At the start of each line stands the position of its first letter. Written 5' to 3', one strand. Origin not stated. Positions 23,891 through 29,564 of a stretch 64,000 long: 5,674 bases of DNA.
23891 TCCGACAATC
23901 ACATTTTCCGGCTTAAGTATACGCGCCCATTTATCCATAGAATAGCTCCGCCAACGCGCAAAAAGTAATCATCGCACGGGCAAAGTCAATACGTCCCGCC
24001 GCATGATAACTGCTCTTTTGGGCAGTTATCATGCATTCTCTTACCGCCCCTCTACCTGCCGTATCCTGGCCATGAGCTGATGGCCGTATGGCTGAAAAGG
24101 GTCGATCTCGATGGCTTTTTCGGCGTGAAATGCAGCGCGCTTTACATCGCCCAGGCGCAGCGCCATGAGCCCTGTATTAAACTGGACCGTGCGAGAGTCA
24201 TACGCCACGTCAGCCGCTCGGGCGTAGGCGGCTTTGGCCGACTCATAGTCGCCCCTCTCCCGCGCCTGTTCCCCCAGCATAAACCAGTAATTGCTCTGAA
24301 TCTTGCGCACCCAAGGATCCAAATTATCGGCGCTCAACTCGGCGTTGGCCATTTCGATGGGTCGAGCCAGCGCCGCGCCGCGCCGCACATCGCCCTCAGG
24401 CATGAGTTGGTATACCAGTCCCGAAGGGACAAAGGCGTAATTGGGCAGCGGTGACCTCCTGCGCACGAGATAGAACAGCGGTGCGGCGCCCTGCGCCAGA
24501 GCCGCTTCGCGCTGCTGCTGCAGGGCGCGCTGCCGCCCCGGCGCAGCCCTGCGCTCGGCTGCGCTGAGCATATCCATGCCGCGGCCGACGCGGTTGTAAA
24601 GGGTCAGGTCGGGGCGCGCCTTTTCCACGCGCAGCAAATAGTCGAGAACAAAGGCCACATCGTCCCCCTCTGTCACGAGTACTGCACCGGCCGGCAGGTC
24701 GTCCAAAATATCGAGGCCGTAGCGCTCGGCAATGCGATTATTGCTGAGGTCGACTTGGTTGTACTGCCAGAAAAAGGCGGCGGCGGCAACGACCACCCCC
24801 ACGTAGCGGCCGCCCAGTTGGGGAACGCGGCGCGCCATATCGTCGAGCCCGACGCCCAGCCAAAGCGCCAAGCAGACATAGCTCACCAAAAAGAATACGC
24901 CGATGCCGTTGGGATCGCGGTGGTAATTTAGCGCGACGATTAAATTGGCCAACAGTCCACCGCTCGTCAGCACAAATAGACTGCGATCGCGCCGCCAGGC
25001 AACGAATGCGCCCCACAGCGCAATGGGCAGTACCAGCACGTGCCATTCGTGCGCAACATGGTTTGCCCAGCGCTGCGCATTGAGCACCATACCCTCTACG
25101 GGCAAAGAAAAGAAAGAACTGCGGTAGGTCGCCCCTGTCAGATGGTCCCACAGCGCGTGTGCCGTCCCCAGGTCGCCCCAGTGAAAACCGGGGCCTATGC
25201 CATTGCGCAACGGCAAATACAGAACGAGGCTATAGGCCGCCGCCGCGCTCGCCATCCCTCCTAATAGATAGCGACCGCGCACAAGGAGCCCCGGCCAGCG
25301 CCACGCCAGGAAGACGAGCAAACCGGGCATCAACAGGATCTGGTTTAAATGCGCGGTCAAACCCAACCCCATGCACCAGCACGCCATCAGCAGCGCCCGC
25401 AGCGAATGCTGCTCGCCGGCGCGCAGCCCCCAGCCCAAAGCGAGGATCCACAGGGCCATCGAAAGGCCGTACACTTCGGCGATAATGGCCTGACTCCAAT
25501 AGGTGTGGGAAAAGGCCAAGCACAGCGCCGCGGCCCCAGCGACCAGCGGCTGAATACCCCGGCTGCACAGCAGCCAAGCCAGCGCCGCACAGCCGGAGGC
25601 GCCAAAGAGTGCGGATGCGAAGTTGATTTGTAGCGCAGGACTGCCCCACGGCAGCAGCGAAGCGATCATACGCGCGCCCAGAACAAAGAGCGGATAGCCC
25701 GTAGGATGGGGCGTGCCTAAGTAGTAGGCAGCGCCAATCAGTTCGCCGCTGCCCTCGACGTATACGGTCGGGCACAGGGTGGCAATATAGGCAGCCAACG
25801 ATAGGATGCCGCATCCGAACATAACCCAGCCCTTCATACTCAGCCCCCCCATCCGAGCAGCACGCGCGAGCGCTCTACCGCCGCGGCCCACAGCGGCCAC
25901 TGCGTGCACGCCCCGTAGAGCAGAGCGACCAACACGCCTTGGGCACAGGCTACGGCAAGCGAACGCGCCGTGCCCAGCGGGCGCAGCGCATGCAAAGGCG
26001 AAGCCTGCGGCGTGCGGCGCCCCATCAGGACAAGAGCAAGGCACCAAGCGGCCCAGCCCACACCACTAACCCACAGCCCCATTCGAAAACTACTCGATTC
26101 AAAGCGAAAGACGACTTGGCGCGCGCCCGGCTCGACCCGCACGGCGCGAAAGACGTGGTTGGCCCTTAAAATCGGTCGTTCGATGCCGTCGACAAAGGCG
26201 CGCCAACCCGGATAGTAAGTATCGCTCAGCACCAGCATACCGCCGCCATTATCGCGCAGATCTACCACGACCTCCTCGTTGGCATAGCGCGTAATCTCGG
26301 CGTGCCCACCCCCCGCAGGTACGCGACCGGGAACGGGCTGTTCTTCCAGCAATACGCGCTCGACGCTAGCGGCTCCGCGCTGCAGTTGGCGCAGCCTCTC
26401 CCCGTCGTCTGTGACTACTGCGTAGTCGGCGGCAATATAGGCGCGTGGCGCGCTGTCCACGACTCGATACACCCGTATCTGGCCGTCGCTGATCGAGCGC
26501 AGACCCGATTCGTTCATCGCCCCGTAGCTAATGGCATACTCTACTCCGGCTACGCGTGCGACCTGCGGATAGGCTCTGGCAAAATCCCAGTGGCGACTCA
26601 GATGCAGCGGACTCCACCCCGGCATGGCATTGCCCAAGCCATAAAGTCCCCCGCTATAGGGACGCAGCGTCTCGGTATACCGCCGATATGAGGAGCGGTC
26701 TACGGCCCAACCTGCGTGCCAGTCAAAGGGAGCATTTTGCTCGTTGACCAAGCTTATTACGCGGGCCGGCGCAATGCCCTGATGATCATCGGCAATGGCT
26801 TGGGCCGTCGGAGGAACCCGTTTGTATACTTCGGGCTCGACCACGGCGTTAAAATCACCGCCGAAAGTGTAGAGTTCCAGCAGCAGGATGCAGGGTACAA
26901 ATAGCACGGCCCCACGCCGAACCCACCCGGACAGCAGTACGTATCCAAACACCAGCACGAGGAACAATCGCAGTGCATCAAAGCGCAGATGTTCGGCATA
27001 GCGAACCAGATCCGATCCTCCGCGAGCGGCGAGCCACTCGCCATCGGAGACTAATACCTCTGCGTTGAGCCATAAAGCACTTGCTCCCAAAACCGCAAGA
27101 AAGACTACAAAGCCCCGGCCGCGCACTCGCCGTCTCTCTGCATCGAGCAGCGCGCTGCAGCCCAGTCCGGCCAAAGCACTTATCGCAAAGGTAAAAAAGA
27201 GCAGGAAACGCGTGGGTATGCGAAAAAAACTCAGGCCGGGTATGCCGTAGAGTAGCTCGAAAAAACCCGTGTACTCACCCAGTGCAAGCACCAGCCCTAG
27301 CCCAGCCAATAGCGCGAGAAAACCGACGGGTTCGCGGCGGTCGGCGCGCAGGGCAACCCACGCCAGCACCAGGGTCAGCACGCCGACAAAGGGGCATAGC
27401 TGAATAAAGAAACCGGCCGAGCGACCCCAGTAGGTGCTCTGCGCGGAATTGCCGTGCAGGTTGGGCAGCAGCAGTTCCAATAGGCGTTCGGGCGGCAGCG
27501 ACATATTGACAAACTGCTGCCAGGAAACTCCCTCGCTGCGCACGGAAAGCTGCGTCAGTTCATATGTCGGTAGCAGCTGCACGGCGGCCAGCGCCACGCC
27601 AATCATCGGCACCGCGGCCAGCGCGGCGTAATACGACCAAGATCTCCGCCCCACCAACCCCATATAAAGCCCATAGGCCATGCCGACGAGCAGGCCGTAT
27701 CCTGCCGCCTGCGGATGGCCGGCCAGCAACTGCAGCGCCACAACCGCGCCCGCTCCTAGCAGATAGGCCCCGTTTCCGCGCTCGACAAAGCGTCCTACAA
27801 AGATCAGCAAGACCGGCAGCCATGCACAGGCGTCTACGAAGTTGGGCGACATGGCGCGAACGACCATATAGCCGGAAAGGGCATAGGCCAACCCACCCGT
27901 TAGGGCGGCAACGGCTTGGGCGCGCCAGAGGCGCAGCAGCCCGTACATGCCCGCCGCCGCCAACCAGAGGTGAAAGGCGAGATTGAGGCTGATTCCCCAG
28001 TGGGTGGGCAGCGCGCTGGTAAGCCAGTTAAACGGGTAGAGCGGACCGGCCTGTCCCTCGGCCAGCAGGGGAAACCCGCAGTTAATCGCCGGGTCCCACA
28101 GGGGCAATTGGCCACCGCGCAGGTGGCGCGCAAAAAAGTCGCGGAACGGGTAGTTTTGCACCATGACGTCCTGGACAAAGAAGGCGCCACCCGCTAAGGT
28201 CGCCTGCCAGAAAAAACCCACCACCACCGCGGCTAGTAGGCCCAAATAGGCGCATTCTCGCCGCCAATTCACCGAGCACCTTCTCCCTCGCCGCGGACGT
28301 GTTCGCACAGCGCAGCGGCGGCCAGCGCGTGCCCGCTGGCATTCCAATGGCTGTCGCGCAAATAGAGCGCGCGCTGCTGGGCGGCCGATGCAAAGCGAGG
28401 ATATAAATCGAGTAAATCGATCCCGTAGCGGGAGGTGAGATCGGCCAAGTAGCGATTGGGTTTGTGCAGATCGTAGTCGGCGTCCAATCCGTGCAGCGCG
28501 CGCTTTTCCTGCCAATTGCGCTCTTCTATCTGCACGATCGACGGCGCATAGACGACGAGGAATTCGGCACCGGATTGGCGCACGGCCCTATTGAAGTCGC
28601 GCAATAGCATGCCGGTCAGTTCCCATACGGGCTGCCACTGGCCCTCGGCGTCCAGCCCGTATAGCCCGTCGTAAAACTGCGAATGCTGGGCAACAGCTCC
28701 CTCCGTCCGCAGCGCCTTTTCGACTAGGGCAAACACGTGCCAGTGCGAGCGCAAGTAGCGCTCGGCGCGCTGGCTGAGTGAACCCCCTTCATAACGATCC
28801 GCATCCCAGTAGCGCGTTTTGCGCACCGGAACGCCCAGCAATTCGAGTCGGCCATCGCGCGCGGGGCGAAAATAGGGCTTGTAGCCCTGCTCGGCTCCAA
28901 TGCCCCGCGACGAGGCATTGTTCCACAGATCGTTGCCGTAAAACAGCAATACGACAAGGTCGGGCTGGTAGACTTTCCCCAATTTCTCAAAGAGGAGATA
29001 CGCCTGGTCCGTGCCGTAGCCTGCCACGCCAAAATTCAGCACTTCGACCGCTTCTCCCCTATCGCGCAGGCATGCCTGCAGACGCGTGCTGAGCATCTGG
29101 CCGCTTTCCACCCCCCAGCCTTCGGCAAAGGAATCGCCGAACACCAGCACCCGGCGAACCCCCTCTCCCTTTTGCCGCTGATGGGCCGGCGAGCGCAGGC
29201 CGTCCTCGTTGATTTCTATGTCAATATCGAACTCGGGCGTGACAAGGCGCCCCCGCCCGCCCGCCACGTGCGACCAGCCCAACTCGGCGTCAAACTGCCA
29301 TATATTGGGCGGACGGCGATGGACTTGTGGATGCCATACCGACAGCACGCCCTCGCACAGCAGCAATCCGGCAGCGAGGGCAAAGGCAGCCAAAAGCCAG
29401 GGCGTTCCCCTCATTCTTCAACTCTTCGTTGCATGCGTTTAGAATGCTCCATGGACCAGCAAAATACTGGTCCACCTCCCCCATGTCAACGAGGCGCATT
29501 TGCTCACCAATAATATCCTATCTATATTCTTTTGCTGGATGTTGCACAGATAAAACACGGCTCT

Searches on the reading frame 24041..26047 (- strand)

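Call 24: search_protein_families(library=pfam, proteins=[window:24041-26047:-], max_evalue=0.001)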
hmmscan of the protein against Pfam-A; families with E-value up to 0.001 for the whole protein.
window:24041-26047:- (668 aa): 7 families
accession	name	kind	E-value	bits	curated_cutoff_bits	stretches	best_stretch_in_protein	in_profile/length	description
PF11028.14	TMEM260-like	-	2.3e-24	86.6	24.2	1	100-249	2-172/179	Protein O-mannosyl-transferase TMEM260-like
PF07719.23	TPR_2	-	1.1e-09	38.1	27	0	622-650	4-32/34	Tetratricopeptide repeat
PF13432.12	TPR_16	-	7.8e-09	36.3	32.7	1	589-653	1-65/65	Tetratricopeptide repeat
PF13231.12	PMT_2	-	6.7e-06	26.8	26.1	1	125-272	10-154/160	Dolichyl-phosphate-mannose-protein mannosyltransferase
PF13181.12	TPR_8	-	3.1e-05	24.2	25.7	0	587-614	3-30/34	Tetratricopeptide repeat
PF00515.34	TPR_1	-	3.5e-05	23.9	27.8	0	623-650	5-32/34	Tetratricopeptide repeat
PF13424.12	TPR_12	-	0.00054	20.5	30.1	0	591-649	9-75/77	Tetratricopeptide repeat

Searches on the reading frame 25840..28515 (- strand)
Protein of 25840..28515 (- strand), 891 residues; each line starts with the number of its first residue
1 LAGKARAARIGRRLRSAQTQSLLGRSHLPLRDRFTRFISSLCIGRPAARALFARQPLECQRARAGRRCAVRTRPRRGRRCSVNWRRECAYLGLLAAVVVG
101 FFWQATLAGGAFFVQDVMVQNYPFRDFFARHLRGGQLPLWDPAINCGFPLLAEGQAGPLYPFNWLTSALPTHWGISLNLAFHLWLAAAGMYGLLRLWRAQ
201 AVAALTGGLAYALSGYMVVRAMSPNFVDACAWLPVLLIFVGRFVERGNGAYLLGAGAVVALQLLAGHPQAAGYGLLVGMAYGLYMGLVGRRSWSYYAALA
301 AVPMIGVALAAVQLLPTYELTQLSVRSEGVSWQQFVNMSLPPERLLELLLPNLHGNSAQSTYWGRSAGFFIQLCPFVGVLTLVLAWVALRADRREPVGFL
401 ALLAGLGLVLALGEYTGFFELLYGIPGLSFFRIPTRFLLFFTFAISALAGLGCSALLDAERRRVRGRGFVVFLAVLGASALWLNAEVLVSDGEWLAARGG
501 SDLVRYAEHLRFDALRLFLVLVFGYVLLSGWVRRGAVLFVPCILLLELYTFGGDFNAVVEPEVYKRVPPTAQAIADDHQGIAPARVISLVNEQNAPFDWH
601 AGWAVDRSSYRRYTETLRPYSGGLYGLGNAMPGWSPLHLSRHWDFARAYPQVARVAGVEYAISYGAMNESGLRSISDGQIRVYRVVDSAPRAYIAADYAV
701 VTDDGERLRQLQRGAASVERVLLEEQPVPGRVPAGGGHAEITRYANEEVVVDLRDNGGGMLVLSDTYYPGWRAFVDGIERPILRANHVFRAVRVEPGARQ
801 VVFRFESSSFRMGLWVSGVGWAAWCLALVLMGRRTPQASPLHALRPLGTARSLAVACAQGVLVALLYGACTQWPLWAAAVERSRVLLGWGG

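Call 24: search_protein_families(library=pfam, proteins=[window:25840-28515:-], max_evalue=0.001)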
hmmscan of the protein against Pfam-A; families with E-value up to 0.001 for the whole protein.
window:25840-28515:- (891 aa): 1 family
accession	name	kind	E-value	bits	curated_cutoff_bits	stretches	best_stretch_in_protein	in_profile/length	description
PF09586.16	YfhO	-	2.4e-21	76.3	28.5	2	97-513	9-402/835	Bacterial membrane protein YfhO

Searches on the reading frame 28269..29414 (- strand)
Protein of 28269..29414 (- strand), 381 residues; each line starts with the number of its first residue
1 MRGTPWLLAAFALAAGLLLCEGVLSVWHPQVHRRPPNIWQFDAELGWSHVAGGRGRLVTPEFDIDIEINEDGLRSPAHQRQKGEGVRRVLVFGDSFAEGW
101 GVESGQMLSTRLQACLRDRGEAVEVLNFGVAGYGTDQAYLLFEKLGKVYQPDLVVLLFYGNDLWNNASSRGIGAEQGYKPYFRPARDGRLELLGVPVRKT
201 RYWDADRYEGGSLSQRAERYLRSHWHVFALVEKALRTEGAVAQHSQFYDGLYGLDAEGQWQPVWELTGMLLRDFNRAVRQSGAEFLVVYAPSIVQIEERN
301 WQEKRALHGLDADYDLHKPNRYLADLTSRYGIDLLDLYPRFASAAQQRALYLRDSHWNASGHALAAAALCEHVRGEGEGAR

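Call 24: search_protein_families(library=pfam, proteins=[window:28269-29414:-], max_evalue=0.001)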
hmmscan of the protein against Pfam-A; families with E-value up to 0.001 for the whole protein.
window:28269-29414:- (381 aa): 3 families
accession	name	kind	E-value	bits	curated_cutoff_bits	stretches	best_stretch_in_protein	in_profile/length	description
PF13472.12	Lipase_GDSL_2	-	1.4e-16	61.9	32.9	1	91-364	1-178/178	GDSL-like Lipase/Acylhydrolase family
PF16822.11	ALGX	-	3e-09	37.4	26.5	1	269-376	30-133/268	SGNH hydrolase-like domain, acetyltransferase AlgX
PF00657.28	Lipase_GDSL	-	9.2e-07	29.6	23.6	1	89-167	1-93/208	GDSL-like Lipase/Acylhydrolase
